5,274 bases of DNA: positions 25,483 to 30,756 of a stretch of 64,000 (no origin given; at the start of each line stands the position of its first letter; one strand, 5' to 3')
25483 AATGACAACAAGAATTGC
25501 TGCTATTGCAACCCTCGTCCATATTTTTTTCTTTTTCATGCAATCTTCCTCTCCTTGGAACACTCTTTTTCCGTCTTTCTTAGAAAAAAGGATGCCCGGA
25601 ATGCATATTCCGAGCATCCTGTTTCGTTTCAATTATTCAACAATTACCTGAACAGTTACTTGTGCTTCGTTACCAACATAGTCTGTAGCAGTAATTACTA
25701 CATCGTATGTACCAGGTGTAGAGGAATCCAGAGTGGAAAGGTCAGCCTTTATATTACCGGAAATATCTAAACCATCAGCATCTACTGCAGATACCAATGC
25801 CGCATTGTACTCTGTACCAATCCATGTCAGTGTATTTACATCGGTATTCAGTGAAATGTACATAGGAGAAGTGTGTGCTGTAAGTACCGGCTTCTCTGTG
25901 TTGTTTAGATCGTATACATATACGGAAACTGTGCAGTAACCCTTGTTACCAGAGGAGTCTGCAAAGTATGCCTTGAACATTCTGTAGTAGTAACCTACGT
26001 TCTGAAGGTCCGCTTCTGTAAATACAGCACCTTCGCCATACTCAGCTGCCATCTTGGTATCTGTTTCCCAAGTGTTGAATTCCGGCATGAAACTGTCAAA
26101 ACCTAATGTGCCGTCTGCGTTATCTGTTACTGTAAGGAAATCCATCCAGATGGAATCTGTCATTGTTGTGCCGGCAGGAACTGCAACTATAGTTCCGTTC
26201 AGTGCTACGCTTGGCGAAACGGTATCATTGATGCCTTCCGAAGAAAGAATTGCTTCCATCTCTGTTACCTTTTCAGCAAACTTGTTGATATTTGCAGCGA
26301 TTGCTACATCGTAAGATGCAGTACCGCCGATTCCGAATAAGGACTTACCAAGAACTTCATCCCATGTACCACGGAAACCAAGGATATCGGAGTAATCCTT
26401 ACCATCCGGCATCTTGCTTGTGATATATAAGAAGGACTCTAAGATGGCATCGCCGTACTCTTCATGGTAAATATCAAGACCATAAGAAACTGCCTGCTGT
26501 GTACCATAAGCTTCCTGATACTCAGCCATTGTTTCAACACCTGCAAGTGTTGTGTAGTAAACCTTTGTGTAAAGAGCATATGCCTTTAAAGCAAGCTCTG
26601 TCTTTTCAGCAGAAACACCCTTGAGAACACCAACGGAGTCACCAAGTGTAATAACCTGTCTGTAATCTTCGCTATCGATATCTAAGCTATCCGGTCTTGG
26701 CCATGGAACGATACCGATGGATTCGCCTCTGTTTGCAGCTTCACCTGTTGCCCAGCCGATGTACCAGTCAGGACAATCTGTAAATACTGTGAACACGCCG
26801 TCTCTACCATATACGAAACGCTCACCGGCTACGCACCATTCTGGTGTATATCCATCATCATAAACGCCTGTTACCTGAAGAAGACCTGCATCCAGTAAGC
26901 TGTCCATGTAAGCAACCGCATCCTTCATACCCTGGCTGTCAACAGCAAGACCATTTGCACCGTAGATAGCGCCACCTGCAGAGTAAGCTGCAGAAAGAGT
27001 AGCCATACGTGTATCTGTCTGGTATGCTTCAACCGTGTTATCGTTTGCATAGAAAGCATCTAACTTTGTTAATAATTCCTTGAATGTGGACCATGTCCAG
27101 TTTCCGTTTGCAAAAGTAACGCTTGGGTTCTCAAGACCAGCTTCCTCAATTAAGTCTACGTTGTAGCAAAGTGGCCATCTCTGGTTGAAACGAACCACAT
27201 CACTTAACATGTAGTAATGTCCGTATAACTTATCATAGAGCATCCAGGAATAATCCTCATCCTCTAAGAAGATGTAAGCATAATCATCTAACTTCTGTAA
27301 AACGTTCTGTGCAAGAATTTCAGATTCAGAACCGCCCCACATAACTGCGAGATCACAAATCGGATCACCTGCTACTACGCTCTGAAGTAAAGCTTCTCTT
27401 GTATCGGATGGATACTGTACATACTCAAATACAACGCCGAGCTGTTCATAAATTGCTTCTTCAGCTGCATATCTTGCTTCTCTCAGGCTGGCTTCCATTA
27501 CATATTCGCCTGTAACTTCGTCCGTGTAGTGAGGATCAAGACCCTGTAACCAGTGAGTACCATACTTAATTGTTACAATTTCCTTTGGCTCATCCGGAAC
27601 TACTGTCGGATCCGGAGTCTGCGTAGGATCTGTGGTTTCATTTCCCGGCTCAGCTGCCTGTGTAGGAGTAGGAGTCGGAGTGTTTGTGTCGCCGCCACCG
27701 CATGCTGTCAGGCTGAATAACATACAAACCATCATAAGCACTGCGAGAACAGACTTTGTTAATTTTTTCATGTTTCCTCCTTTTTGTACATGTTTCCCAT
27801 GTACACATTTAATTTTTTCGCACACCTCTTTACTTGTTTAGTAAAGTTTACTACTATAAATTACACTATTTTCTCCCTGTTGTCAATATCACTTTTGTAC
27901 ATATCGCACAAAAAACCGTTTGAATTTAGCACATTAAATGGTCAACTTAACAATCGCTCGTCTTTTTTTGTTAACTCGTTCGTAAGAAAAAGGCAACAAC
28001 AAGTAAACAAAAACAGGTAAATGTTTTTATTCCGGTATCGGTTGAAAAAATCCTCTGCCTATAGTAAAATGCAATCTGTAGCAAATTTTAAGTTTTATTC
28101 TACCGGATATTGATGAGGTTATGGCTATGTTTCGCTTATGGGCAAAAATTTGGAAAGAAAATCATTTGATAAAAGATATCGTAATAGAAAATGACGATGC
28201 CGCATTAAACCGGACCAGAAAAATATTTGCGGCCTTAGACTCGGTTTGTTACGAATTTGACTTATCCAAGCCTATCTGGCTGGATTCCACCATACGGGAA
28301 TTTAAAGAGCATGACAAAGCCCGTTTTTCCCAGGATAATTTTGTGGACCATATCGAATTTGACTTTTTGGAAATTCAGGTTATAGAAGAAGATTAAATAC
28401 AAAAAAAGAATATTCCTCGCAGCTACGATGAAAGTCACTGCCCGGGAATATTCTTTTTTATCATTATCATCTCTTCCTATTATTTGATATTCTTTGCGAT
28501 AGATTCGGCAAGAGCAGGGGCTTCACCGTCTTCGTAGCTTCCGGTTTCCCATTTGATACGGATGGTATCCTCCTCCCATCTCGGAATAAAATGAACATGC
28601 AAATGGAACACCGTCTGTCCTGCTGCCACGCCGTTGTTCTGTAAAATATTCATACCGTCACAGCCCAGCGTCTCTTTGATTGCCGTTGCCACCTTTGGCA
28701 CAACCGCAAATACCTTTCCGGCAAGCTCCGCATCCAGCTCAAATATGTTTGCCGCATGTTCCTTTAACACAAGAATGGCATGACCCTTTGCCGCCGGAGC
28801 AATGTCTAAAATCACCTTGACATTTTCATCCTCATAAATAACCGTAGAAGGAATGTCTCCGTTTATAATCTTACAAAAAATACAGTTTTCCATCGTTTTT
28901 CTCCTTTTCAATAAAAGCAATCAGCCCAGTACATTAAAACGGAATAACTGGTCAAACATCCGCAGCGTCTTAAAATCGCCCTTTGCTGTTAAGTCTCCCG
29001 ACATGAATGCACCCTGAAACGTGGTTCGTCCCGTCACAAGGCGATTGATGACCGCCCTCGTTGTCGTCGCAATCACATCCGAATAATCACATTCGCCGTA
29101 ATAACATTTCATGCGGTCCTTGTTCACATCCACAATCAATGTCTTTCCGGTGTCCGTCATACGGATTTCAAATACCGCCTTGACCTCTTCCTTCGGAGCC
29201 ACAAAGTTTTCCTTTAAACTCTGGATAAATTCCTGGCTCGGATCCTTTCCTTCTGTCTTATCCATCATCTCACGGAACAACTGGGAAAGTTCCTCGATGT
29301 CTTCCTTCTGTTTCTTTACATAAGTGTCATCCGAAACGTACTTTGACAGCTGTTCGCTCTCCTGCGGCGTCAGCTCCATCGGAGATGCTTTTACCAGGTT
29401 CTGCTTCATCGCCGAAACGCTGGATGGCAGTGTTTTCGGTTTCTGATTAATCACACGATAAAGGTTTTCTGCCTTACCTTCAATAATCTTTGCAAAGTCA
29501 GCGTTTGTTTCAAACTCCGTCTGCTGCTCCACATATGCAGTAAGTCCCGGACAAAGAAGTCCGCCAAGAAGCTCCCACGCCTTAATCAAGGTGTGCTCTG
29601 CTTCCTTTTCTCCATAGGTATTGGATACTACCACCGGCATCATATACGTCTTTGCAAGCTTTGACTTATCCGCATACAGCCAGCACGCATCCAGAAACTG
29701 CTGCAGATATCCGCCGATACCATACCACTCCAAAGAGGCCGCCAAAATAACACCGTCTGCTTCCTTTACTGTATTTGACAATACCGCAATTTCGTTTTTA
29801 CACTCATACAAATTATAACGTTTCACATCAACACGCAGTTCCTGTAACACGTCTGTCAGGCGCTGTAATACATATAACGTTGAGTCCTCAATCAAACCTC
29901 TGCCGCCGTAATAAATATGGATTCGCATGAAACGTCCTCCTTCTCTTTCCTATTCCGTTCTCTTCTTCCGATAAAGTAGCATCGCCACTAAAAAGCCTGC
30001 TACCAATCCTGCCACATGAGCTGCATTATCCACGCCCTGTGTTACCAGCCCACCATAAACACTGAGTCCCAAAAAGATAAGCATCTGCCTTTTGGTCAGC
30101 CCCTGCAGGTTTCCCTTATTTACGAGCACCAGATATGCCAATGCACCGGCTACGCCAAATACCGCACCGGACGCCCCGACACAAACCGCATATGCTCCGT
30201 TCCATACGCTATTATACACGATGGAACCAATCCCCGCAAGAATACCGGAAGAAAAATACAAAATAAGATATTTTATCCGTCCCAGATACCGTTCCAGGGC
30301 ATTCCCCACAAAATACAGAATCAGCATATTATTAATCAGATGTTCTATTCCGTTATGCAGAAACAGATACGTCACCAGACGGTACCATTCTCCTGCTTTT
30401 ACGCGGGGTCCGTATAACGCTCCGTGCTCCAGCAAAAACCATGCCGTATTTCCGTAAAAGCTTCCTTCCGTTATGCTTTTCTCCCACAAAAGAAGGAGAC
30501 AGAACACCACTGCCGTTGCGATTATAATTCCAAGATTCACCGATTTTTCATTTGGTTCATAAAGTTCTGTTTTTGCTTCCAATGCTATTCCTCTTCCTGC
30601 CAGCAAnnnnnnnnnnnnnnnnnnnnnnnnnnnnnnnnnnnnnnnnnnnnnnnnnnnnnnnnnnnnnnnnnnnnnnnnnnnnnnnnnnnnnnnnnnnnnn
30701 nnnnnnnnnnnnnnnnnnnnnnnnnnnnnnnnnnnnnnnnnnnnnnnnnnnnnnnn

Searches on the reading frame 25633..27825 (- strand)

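Call 93: search_protein_families(library=pfam, max_evalue=0.000001, proteins=[window:25633-27825:-])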
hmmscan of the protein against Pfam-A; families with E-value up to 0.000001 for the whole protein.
window:25633-27825:- (730 aa): 1 family
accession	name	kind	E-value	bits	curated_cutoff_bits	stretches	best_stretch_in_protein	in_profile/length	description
PF16403.11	Bact_surface_Ig-like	-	1.6e-07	31.7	27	1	657-729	1-71/71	Bacterial surface protein, Ig-like domain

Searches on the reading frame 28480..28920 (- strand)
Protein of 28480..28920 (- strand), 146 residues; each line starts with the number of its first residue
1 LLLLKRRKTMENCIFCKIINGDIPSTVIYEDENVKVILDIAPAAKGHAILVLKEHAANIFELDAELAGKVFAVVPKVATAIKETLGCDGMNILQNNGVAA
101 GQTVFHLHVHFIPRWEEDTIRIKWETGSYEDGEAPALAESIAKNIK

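Call 93: search_protein_families(library=pfam, max_evalue=0.000001, proteins=[window:28480-28920:-])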
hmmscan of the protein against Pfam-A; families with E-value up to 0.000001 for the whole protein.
window:28480-28920:- (146 aa): 2 families
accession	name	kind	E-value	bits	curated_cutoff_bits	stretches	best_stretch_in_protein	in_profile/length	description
PF01230.28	HIT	-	3.4e-26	92.2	21.5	1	21-115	2-96/98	HIT domain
PF11969.13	DcpS_C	-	3.8e-17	63.2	24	1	12-112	1-100/114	Scavenger mRNA decapping enzyme C-term binding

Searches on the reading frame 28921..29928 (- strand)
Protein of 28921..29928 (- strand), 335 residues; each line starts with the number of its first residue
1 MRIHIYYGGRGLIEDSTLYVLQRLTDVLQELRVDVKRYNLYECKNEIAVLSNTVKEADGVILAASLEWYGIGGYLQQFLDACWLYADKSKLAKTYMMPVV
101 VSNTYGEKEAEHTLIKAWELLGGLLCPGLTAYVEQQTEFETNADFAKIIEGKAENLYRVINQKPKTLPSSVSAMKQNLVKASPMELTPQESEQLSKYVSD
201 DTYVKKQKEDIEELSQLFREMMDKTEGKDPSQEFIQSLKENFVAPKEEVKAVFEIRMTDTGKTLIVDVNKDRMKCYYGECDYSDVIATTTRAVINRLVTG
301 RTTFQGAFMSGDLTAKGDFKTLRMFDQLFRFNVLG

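Call 93: search_protein_families(library=pfam, max_evalue=0.000001, proteins=[window:28921-29928:-])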
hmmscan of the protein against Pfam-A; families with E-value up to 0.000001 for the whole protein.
window:28921-29928:- (335 aa): 1 family
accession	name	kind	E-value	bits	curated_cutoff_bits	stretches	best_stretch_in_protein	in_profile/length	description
PF02036.22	SCP2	-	4.7e-08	33.7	21.3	1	248-329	18-100/101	SCP-2 sterol transfer family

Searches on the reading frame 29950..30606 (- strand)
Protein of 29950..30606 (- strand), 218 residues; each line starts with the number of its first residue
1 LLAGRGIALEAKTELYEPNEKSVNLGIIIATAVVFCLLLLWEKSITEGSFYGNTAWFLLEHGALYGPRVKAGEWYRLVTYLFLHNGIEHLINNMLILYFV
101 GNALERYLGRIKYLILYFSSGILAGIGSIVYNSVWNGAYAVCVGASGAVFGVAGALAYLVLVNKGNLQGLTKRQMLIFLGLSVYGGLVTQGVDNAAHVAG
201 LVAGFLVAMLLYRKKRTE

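Call 93: search_protein_families(library=pfam, max_evalue=0.000001, proteins=[window:29950-30606:-])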
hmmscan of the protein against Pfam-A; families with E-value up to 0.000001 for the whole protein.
window:29950-30606:- (218 aa): 1 family
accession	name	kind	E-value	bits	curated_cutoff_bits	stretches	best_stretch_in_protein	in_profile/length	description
PF01694.28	Rhomboid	-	1.7e-34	119.5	22.6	1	72-213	2-142/143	Rhomboid domain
